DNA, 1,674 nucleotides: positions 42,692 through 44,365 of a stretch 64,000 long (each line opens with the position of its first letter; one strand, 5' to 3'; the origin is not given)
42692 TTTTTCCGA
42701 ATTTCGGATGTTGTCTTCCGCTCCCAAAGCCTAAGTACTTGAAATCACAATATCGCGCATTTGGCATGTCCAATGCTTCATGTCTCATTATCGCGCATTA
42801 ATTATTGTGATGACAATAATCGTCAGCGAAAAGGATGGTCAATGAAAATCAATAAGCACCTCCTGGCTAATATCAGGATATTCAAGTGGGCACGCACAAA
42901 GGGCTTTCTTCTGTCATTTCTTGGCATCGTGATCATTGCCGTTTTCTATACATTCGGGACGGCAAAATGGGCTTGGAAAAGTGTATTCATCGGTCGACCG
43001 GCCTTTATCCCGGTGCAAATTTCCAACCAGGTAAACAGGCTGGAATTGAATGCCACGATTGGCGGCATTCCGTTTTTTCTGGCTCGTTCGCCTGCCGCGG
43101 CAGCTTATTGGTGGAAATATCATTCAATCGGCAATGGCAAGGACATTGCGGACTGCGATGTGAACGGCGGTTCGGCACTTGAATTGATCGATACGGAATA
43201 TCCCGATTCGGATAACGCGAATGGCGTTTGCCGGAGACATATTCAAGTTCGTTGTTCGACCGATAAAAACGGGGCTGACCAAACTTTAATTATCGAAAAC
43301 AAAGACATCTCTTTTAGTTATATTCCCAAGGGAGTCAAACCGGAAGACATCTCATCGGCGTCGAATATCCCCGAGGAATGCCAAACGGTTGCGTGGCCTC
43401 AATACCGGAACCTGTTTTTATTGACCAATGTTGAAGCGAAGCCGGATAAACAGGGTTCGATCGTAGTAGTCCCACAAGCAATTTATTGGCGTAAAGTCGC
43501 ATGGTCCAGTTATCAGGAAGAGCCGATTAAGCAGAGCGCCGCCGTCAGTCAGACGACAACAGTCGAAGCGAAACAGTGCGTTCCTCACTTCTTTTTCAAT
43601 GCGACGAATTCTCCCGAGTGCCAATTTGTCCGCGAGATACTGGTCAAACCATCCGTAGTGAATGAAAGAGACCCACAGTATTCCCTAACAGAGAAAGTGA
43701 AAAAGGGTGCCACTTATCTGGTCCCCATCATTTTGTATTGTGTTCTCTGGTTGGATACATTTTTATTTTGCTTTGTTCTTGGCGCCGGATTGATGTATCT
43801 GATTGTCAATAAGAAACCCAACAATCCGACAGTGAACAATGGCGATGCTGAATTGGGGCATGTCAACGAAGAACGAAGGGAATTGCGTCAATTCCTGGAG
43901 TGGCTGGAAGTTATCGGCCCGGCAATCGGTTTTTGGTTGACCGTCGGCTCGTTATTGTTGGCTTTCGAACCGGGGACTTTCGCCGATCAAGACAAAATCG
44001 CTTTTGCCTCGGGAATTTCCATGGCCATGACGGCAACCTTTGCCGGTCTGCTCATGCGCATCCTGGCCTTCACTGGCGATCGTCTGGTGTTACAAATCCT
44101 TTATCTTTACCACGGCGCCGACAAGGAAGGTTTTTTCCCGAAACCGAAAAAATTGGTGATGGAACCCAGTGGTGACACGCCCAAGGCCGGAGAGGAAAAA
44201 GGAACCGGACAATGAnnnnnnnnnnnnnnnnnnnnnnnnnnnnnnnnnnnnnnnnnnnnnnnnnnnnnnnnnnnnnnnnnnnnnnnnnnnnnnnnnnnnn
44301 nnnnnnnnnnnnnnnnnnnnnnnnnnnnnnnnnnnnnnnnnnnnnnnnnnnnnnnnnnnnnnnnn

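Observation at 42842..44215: ExbB/TolQ-like protein with a ~300-aa Cys-bearing N-terminal periplasmic domain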

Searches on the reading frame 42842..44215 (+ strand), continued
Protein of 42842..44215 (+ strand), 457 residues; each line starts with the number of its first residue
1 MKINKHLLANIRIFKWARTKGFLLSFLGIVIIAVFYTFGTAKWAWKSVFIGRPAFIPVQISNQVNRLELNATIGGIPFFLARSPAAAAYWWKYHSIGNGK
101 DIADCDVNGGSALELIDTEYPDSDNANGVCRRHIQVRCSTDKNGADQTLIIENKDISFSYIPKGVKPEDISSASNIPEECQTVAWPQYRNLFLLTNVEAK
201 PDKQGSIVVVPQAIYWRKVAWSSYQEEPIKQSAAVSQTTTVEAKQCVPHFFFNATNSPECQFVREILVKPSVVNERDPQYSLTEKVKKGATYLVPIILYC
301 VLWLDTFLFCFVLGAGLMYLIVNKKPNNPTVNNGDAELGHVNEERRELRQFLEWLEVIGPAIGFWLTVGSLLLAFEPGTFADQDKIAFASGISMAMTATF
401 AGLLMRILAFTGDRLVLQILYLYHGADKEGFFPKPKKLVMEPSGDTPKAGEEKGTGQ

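Call 93: search_protein_families(library=padloc, proteins=[L002:6601-9555:-, L002:9727-11136:-, L009:1890-5207:-, L001:15981-18389:-, L008:7571-9430:+, L013:4844-6355:+, L001:5795-8245:-, L001:4755-5861:+], max_evalue=0.001)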
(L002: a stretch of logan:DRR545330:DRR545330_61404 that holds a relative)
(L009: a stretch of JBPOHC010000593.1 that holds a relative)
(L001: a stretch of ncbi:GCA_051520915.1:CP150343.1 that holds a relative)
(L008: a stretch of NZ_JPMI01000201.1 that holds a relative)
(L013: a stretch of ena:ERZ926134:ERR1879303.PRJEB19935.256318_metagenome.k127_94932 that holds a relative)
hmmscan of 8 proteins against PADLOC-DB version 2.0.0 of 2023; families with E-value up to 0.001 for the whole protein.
L002:6601-9555:- (984 aa): 4 families
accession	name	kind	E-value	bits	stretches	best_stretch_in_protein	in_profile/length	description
PDLC05051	PDC-S60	-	9.1e-16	55.2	1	441-700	3-244/1027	-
PDLC02384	pAgo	-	1e-05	22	1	160-281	139-258/1030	-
PDLC02420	Aga_SIR2-PNTD1-PNTD2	-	2.3e-05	20.8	1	152-278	127-253/1010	Class I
PDLC00736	Effector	-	5.6e-05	20.2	1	442-543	6-102/561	Endonuclease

L002:9727-11136:- (469 aa): 4 families
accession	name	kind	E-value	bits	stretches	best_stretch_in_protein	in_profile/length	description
PDLC02384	pAgo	-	1.2e-07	28.3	1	203-319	138-253/1030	-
PDLC02419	Aga_SIR2-PNTD1-PNTD2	-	5.1e-07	26.8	1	200-318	119-240/558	Class I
PDLC02401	Aga_SIR2-PNTD1-PNTD2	-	1.7e-06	25.1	1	200-326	92-220/524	Class I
PDLC02420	Aga_SIR2-PNTD1-PNTD2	-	4.2e-05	19.9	1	198-321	129-253/1010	Class I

L009:1890-5207:- (1105 aa): 5 families
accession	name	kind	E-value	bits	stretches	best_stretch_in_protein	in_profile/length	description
PDLC03014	subtilase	-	9.7e-27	92.4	1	571-948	124-385/391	-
PDLC02197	IetS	-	1.1e-14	51.7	2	844-988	446-583/749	-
PDLC02198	IetS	-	3.4e-14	49.8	1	628-938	255-566/795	-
PDLC02199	IetS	-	4.5e-05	19.8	0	842-912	516-579/826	-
PDLC02159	Avs1b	-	0.00093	14.6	0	160-206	14-57/1924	-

L001:15981-18389:- (802 aa): 6 families
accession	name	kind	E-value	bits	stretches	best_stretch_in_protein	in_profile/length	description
PDLC02196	IetA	-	1.2e-34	118.4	1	540-762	112-320/374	-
PDLC02195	IetA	-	2.2e-28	97.7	1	540-744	127-321/395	-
PDLC04232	IetA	-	9.5e-23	79.1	1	543-748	109-305/330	-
PDLC00915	TRIP13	-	3.6e-15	54.1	1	515-698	28-225/302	TRIP13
PDLC04231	IetA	-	2.1e-14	52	1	551-681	118-246/262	-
PDLC00914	TRIP13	-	7e-14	50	1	607-730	141-264/302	TRIP13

L008:7571-9430:+ (619 aa): 0 families

L013:4844-6355:+ (503 aa): 1 family
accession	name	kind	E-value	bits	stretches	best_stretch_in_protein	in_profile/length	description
PDLC03014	subtilase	-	9.8e-17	59.5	1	203-467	170-376/391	-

L001:5795-8245:- (816 aa): 0 families

L001:4755-5861:+ (368 aa): 0 families

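Call 97: list_cluster_members(proteins=[P0032, P0034, P0035, P0036, P0037, P0039, P0041, P0045, P0049, P0059])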
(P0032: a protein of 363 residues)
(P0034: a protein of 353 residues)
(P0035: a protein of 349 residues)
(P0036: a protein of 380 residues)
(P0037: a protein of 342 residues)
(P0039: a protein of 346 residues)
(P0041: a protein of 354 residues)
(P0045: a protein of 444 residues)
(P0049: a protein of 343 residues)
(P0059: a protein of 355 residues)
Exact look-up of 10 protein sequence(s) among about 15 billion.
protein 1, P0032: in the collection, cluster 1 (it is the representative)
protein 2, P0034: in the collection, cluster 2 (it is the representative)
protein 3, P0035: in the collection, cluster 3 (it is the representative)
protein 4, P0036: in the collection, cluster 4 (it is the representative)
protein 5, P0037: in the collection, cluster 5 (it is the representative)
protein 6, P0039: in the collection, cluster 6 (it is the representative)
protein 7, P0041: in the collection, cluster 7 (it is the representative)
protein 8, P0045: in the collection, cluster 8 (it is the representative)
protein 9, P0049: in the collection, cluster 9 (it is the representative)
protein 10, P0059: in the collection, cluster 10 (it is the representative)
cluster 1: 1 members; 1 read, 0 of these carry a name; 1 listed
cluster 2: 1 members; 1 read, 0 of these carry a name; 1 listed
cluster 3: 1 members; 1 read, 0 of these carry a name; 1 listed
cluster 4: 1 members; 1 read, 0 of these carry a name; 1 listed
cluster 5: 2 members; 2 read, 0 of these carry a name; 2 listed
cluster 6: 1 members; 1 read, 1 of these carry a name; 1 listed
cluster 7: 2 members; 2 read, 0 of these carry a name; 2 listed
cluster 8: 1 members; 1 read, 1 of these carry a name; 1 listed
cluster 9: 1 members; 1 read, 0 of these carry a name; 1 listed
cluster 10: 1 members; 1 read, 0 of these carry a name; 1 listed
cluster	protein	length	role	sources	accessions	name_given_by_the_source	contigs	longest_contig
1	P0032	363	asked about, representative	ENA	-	-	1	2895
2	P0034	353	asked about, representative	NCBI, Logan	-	-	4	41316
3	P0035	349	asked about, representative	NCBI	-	-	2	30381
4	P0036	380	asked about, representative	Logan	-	-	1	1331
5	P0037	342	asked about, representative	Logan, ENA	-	-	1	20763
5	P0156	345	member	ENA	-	-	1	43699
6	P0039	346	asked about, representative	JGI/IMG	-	hypothetical protein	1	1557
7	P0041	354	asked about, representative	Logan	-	-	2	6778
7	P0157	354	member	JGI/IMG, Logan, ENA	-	-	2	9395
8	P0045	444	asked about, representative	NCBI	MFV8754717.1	MotA/TolQ/ExbB proton channel family protein [Nannocystaceae bacterium ST9]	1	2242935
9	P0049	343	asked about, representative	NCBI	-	-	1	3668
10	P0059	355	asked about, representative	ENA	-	-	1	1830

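Call 98: find_encoding_contigs(protein=P0034, flank=7000, max_places=2)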
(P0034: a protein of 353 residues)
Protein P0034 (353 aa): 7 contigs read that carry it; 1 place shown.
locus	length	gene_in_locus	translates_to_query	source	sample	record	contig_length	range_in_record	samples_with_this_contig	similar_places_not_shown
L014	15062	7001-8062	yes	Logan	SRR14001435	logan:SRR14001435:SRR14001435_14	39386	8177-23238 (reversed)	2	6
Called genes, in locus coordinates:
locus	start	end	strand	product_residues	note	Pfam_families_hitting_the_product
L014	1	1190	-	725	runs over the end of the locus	-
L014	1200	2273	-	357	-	-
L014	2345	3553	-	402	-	-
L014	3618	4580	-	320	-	PF11185:DUF2971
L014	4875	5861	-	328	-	PF03432:Relaxase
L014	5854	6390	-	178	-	PF21983:NikA-like (weak)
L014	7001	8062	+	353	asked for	-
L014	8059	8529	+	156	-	-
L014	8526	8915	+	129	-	-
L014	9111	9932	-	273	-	-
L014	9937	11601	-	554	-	PF13175:AAA_15 (weak), PF13304:AAA_21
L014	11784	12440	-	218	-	PF13643:DUF4145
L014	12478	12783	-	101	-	-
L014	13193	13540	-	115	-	-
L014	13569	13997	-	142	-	PF03703:bPH_2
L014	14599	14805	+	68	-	-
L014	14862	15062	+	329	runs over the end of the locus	-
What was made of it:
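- A short relative (L014) lies on a mobilisable element, next to relaxase and to AAA_15/21 and DUF4145 genes (call 98).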

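Call 99: find_encoding_contigs(protein=P0045, flank=7000, max_places=2)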
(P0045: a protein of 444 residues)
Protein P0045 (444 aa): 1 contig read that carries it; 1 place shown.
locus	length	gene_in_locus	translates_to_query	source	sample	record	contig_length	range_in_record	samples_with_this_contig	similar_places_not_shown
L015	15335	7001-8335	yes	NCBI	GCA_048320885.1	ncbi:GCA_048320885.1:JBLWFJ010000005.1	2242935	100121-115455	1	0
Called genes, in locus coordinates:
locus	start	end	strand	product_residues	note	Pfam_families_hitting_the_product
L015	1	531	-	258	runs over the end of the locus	PF00795:CN_hydrolase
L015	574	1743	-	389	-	PF00155:Aminotran_1_2, PF01053:Cys_Met_Meta_PP (weak)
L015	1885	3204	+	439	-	PF00155:Aminotran_1_2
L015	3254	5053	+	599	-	PF00348:polyprenyl_synt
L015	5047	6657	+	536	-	PF14378:PAP2_3, PF01569:PAP2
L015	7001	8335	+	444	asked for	PF01618:MotA_ExbB (weak)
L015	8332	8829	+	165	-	-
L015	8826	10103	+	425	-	-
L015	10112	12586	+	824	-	-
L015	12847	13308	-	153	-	-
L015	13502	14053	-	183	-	PF02627:CMD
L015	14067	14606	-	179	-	PF00578:AhpC-TSA, PF08534:Redoxin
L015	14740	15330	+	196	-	PF00542:Ribosomal_L12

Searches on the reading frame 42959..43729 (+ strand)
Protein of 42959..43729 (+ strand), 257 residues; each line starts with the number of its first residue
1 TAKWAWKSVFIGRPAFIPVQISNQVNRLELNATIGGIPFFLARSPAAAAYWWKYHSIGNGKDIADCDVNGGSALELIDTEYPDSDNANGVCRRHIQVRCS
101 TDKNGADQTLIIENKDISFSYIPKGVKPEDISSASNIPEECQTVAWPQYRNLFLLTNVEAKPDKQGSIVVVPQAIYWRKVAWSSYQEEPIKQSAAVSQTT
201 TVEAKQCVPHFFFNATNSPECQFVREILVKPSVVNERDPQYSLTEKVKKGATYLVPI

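Call 60: predict_structure(alignment_id=A5)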
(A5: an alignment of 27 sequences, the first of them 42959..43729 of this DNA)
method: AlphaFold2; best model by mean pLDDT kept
length: 257 residues; sequences in the alignment: 27
mean_pLDDT: 85.7   pTM: 0.84
mean pLDDT of the five models: 85.7, 85.7, 85.1, 84.5, 84.3
residues with pLDDT >= 90: 108; 70-90: 126; 50-70: 23; < 50: 0
segments of 3 or more residues with pLDDT < 50: none
pLDDT, mean of each block of 10 residues (from residue 1): 92 90 94 90 93 73 87 86 78 90 91 87 86 74 87 87 69 93 81 73 93 82 95 92 83 80
secondary structure, 60 per line:
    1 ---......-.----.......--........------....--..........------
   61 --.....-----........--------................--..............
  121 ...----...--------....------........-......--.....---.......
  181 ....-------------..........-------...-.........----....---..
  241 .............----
elements in order: E4-9 E16-22 E25-32 E39-42 H45-54 E63-67 E73-80 E89-104 E107-123 H139-142 E149-156 E158-163 E166-170 E174-184 E198-203 H204-207 H219-227 E232-235 H239-253
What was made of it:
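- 42965..43720 (+): Periplasmic beta-rich domain (residues about 42-293). Family-conserved C105, C138, C246, C260 and invariant W45. C130 and C180 are private to this protein. Domain-only AF2 model with pLDDT 85.7 and pTM 0.84 (call 60).
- Confident domain model (call 60). The domain model is confident (call 60).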

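Call 64: fold_search(model_id=the predicted structure, library=pdb)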
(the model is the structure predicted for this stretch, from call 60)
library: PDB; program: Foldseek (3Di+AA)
matches with E <= 10: 889; with E <= 0.001: 0
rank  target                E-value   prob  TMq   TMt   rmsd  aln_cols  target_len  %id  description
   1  9nk3                  1.7e-02  0.51  0.14  0.21  10.9       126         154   11  Prenylated-FMN maturase PhdC E45A mutant from Mycolicibacterium fortuitum (apo) (released 2026-02-18)
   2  9o5m_A                2.3e-02  0.23  0.13  0.18  11.2       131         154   10  Prenylated-FMN maturase PhdC from Mycolicibacterium fortuitum bound to prenylated flavin mononucleotide in the P1 spac (released 2026-02-18)
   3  9nk0                  3.2e-02  0.28  0.13  0.19  11.2       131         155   11  Prenylated-FMN maturase PhdC from Mycolicibacterium fortuitum (apo) (released 2026-02-18)
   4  9srj_A                3.2e-02  0.23  0.13  0.19  11.4       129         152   14  Prenylated FMN oxidative maturase PhdC, PEG-bound (released 2025-12-17)
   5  9nk2                  3.4e-02  0.30  0.14  0.20  11.1       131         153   11  Prenylated-FMN maturase PhdC from Mycolicibacterium fortuitum bound to prenylated flavin mononucleotide (released 2026-02-18)
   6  9nk4                  3.8e-02  0.13  0.10  0.15  11.4       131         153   11  Prenylated-FMN maturase PhdC E45A mutant from Mycolicibacterium fortuitum bound to flavin mononucleotide (released 2026-02-18)
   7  9nk1                  4.0e-02  0.12  0.10  0.15  11.4       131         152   11  Prenylated-FMN maturase PhdC from Mycolicibacterium fortuitum bound to flavin mononucleotide (released 2026-02-18)
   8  9o5m_D                4.4e-02  0.12  0.10  0.15  11.4       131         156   11  Prenylated-FMN maturase PhdC from Mycolicibacterium fortuitum bound to prenylated flavin mononucleotide in the P1 spac (released 2026-02-18)
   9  1cpm                  5.0e-02  0.15  0.16  0.18  18.1       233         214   11  NATIVE-LIKE IN VIVO FOLDING OF A CIRCULARLY PERMUTED JELLYROLL PROTEIN SHOWN BY CRYSTAL STRUCTURE ANALYSIS (released 1994-06-22)
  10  9srg                  5.8e-02  0.14  0.12  0.17  11.3       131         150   11  Prenylated FMN oxidative maturase PhdC, FMN-bound (released 2025-12-17)
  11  2zf4_D                7.7e-02  0.09  0.13  0.18  21.1       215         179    7  Crystal Structure of VioE complexed with phenylpyruvic acid (released 2008-01-01)
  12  2zf3_C                8.1e-02  0.12  0.14  0.18  21.8       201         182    8  Crystal Structure of VioE (released 2008-01-01)
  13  2zf3_E                9.0e-02  0.10  0.13  0.17  21.7       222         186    6  Crystal Structure of VioE (released 2008-01-01)
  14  4p5i_A                9.0e-02  0.06  0.12  0.13  21.3       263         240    8  Crystal structure of the chemokine binding protein from orf virus (released 2015-07-15)
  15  2wr9_C                1.4e-01  0.09  0.11  0.19  12.9       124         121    8  CRYSTAL STRUCTURE OF BURKHOLDERIA CENOCEPACIA LECTIN (BCLA) COMPLEXED WITH AMAN1-3MAN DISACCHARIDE (released 2009-09-15)
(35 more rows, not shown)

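Call 95: fold_search(model_id=the predicted structure, library=viral)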
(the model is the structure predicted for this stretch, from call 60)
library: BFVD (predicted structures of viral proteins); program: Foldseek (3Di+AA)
matches with E <= 10: 1083; with E <= 0.001: 0
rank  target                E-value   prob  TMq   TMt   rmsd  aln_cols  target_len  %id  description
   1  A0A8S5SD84            1.0e-02  0.63  0.19  0.29  12.8       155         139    8  Uncharacterized protein [Siphoviridae sp. ctt1f11]
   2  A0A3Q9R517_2          2.1e-02  0.20  0.13  0.05  15.4       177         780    7  (no name in the UniProt tables at hand)
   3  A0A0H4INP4            2.5e-02  0.13  0.11  0.04  21.7       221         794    6  Straight fiber protein PB4 spike domain-containing protein [Pseudoalteromonas phage H101]
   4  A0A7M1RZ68            3.7e-02  0.06  0.09  0.09  26.8       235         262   11  Major capsid protein [uncultured phage cr128_1]
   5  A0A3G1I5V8            3.9e-02  0.20  0.13  0.18  18.5       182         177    5  (no name in the UniProt tables at hand)
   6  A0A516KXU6            4.3e-02  0.08  0.08  0.15  15.1       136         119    9  (no name in the UniProt tables at hand)
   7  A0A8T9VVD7            5.1e-02  0.30  0.17  0.30  12.5       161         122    9  (no name in the UniProt tables at hand)
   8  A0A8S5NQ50            6.7e-02  0.30  0.19  0.25  12.6       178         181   11  Uncharacterized protein [Myoviridae sp. ctagO6]
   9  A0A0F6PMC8            8.4e-02  0.30  0.13  0.14  13.4       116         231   12  M1 [Bovine nidovirus TCH5]
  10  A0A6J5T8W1            8.8e-02  0.09  0.12  0.06  16.5       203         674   12  Uncharacterized protein [uncultured Caudovirales phage]
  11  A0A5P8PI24            9.3e-02  0.07  0.13  0.13  27.6       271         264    7  Major tail protein [Bacillus phage 049ML001]
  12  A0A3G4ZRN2            9.8e-02  0.12  0.16  0.19  19.9       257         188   10  Uncharacterized protein [Dasosvirus sp.]
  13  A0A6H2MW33            1.0e-01  0.12  0.14  0.18  24.3       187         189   10  P4-MP [Torilis crimson leaf virus]
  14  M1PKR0                1.2e-01  0.12  0.15  0.18  12.2       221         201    7  (no name in the UniProt tables at hand)
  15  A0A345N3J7            1.2e-01  0.10  0.12  0.07  20.5       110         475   14  (no name in the UniProt tables at hand)
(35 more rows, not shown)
